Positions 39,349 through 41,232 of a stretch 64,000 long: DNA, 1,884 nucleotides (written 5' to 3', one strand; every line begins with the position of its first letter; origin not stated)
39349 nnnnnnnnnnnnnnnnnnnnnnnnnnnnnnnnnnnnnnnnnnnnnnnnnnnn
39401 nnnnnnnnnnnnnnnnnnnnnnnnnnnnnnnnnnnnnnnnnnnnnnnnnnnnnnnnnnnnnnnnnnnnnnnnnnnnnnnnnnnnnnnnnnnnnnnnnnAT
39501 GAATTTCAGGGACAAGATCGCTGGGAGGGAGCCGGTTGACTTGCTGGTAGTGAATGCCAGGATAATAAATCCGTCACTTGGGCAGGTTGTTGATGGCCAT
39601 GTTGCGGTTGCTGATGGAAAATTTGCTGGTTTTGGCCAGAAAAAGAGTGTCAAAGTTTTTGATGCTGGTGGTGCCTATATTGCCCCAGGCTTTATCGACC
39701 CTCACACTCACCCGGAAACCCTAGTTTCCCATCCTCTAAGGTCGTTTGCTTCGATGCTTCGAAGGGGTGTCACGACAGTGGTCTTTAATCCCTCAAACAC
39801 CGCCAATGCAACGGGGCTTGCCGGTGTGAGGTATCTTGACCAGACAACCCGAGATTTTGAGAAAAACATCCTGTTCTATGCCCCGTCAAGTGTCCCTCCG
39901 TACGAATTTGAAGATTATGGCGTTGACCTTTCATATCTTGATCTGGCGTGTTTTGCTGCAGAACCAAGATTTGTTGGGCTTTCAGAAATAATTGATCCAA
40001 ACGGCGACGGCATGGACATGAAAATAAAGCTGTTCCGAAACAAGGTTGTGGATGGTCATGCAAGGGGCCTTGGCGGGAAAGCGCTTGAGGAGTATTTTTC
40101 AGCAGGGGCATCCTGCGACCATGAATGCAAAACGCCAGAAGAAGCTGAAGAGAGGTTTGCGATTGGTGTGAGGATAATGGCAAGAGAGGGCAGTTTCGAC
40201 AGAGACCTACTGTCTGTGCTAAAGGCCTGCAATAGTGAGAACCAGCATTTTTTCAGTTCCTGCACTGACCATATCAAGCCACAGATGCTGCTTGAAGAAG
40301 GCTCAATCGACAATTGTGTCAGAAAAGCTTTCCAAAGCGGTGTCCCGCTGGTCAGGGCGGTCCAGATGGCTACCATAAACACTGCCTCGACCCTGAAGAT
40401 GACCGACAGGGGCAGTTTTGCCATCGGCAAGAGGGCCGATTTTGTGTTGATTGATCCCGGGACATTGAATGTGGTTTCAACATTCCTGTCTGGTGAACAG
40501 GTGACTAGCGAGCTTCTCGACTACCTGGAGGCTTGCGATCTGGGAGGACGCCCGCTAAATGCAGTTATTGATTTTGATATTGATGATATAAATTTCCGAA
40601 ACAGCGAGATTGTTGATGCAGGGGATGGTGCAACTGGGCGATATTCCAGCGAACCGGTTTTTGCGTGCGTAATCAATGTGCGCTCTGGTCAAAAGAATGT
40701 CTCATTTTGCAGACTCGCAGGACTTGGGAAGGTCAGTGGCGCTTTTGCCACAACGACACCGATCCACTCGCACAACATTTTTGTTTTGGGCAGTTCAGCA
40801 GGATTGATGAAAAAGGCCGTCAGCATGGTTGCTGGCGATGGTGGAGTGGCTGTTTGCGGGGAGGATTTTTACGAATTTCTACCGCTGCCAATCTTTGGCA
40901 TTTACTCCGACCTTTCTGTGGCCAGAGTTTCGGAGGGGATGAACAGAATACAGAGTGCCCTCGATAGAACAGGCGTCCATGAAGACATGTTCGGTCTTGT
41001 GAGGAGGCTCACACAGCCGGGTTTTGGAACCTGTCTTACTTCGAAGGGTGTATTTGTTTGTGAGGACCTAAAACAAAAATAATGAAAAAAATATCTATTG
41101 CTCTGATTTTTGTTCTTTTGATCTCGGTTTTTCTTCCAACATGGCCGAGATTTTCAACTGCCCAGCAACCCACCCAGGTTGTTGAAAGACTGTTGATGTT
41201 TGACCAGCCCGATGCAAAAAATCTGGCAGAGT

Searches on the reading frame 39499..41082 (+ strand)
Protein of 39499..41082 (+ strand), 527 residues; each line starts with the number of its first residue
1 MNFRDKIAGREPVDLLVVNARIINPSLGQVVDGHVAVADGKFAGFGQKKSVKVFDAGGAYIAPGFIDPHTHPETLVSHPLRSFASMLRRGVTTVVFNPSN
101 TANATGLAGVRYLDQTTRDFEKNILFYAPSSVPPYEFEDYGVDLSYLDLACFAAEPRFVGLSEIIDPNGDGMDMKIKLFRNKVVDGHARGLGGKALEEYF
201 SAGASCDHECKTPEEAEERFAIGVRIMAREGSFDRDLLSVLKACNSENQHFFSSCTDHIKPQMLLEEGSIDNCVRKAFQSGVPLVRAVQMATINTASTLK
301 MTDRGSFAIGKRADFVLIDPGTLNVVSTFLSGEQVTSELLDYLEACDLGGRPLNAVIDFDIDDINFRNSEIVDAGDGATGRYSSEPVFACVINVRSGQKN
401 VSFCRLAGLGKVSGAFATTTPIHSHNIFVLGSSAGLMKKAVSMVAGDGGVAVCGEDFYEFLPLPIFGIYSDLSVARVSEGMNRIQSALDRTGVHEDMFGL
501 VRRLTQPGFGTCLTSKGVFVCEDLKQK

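Call 13: search_protein_families(library=pfam, proteins=[window:39499-41082:+], max_evalue=0.001)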
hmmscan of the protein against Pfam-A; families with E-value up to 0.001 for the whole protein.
window:39499-41082:+ (527 aa): 3 families
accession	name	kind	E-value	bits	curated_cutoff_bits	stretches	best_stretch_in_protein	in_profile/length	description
PF01979.26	Amidohydro_1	-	4.9e-22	79.1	25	1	60-334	1-344/345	Amidohydrolase family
PF13382.11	Adenine_deam_C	-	8.1e-19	68.1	27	1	384-501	24-144/169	Adenine deaminase C-terminal domain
PF07969.17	Amidohydro_3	-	4.1e-13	50.1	29.7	2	281-323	406-449/472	Amidohydrolase family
